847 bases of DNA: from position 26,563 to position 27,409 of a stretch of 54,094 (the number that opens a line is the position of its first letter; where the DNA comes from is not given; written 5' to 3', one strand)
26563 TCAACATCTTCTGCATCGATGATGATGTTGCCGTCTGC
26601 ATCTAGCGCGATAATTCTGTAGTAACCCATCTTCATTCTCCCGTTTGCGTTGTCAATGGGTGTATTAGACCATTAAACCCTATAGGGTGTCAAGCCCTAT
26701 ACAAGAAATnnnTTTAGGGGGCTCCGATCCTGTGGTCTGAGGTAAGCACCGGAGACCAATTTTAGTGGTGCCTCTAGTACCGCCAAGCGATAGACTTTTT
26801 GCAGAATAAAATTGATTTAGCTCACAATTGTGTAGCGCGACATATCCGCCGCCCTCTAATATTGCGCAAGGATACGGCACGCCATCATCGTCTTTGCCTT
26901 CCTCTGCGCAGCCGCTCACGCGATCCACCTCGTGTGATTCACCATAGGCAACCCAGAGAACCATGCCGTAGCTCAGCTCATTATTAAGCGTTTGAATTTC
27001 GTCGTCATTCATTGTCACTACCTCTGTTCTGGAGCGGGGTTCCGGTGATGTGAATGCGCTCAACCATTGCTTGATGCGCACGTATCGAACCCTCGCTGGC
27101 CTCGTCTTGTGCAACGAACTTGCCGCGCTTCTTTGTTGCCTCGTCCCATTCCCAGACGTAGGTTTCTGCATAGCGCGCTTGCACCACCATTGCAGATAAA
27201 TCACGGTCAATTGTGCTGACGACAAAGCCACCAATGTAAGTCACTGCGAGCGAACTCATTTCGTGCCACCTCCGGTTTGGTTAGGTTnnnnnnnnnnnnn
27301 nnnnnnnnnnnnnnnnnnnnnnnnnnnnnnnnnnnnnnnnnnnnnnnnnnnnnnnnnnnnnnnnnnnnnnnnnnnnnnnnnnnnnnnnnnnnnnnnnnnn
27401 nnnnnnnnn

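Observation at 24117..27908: Family A DNA polymerase split between ExoII and ExoIII by a 1.3-kb cassette of five small genes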

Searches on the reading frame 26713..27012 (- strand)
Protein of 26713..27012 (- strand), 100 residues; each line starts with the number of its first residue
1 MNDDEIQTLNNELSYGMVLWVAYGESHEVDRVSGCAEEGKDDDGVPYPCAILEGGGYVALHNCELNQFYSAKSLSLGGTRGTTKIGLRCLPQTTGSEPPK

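Call 67: search_protein_families(library=pfam, proteins=[window:26713-27012:-], max_evalue=1)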
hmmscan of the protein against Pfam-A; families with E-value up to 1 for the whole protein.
seq(100 aa): 0 families

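Call 68: search_protein_families(library=padloc, proteins=[window:26713-27012:-], max_evalue=0.1)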
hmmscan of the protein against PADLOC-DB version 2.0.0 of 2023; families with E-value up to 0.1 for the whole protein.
seq(100 aa): 0 families

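Call 79: find_related_loci(query=window:26713-27012:-, collection=viral_contigs, flank=4000)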
Query seq(100 aa) (100 aa) in viral_contigs; peptide patterns used: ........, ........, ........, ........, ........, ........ (x = any residue, [..] = any of these).
19 stretches matched a pattern, but none encodes a relative of the query by tblastn (E <= 1e-3).

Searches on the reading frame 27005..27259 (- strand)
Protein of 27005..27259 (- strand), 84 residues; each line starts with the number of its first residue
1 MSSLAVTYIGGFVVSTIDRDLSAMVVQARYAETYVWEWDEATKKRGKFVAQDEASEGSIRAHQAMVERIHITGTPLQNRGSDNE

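Call 3: search_protein_families(library=pfam, proteins=[window:27005-27259:-], max_evalue=0.01)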
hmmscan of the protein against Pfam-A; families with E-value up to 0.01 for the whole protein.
window:27005-27259:- (84 aa): 0 families

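Call 8: search_protein_families(library=phrogs, proteins=[window:27005-27259:-], max_evalue=0.01)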
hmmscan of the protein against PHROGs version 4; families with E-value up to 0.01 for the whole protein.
window:27005-27259:- (84 aa): 0 families

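Call 67: search_protein_families(library=pfam, proteins=[window:27008-27259:-], max_evalue=1)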
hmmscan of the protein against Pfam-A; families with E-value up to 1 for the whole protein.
seq(84 aa): 1 family
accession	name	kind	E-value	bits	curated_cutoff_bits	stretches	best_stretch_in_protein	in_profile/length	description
PF22923.1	KIF2A-like_1st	-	0.089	12.8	27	0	14-52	24-52/55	Kinesin-like protein KIF2A-like, N-terminal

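Call 68: search_protein_families(library=padloc, proteins=[window:27008-27259:-], max_evalue=0.1)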
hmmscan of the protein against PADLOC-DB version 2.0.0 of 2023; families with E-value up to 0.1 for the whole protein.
seq(84 aa): 0 families
